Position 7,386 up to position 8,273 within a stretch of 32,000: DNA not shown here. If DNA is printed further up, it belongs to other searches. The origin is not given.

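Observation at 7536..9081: Overlapping NTase + winged-helix gene pair resembling an AbiE/TA-type module but with reversed order and an oversized wHTH partner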

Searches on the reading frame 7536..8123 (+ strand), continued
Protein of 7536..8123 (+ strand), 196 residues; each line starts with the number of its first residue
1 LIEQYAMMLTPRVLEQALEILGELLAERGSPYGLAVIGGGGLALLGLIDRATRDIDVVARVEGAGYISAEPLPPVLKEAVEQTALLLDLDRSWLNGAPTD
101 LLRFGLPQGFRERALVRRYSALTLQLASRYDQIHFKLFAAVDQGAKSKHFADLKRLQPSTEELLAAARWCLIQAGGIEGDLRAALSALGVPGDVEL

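Call 37: search_solved_structures(query=A2, max_evalue=10, show_alignments=3)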
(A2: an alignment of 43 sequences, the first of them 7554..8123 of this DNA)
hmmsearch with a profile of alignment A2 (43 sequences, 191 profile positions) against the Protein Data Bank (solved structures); distinct sequences matched with E-value up to 10: 3.
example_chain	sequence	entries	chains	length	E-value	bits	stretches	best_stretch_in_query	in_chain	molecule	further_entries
5uvd_A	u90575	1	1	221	0.005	19.4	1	4-70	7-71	Nucleotidyltransferase-like protein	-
9ift_A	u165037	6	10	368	1.3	11.5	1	6-68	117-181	FSP1 (tetrapod ancestor)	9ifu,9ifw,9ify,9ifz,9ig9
9qrt_A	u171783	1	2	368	1.3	11.5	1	6-68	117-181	FSP1 (tetrapod ancestor; L323A mutant) bound to FAD and NAD+ and compound 2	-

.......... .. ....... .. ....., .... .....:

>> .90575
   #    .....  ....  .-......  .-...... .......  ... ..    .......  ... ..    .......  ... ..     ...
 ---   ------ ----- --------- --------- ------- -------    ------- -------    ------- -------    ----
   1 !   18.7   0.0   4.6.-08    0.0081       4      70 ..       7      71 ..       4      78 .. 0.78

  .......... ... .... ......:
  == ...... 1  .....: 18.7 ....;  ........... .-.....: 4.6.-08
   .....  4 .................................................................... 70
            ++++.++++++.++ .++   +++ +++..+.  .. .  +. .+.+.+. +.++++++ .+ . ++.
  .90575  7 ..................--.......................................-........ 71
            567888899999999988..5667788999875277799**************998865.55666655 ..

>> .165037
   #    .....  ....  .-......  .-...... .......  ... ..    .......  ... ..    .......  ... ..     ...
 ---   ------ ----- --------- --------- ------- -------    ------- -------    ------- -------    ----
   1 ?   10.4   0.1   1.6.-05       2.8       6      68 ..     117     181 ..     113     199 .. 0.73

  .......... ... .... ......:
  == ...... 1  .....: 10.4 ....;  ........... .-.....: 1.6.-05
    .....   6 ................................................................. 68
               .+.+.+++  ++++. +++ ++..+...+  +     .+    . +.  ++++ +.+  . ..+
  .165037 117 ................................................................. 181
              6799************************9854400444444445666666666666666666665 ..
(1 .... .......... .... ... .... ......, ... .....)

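Call 62: search_dna_similar(query=window:7554-8123:+, collection=plasmids, mode=protein, max_rows=25)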
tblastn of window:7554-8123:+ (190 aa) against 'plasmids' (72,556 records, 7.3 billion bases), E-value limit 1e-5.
No match.

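Call 63: search_dna_similar(query=window:7554-8123:+, collection=phages, mode=protein, max_rows=15)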
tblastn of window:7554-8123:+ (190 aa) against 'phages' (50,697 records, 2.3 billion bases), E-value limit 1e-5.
No match.

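Call 70: search_protein_families(library=phrogs, proteins=[window:7554-8123:+], max_evalue=1)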
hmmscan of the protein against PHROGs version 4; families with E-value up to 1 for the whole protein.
window:7554-8123:+ (190 aa): 0 families

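Call 77: search_protein_families(library=pfam, alignment_id=A3, max_evalue=0.00001)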
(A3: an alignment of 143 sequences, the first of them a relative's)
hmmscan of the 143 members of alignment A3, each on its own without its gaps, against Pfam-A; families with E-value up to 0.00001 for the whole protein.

A. member 1, L004:3347-3670:- (108 aa): 2 families
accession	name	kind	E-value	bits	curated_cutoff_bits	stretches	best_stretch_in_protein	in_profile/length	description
PF00805.28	Pentapeptide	-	1.1e-19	70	20.2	2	30-66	2-38/40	Pentapeptide repeats (8 copies)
PF13599.13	Pentapeptide_4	-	1.3e-12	48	38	1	30-96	12-78/78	Pentapeptide repeat region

B. families by the number of members that match (of 143 scanned): 125 families (the first 25 are shown)
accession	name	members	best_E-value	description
PF00069.31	Pkinase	3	1.6e-44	Protein kinase domain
PF07714.23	PK_Tyr_Ser-Thr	3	1.8e-29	Protein tyrosine and serine/threonine kinase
PF01850.27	PIN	3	1.9e-13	PIN domain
PF02384.22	N6_Mtase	2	9.5e-108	N-6 DNA Methylase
PF13424.12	TPR_12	2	2.2e-73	Tetratricopeptide repeat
PF00158.32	Sigma54_activat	2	2.3e-59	Sigma-54 interaction domain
PF00441.29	Acyl-CoA_dh_1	2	1.7e-49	Acyl-CoA dehydrogenase, C-terminal domain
PF00270.35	DEAD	2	7.9e-48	DEAD/DEAH box helicase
PF00578.27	AhpC-TSA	2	7.6e-40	AhpC/TSA family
PF02771.21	Acyl-CoA_dh_N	2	1.4e-36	Acyl-CoA dehydrogenase, N-terminal domain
PF02770.24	Acyl-CoA_dh_M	2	1e-29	Acyl-CoA dehydrogenase, middle domain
PF00106.31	adh_short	2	4.3e-27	short chain dehydrogenase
PF08534.16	Redoxin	2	1.8e-26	Redoxin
PF01420.25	Methylase_S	2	6.4e-22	Type I restriction modification DNA specificity domain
PF04851.21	ResIII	2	1.8e-20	Type III restriction enzyme, res subunit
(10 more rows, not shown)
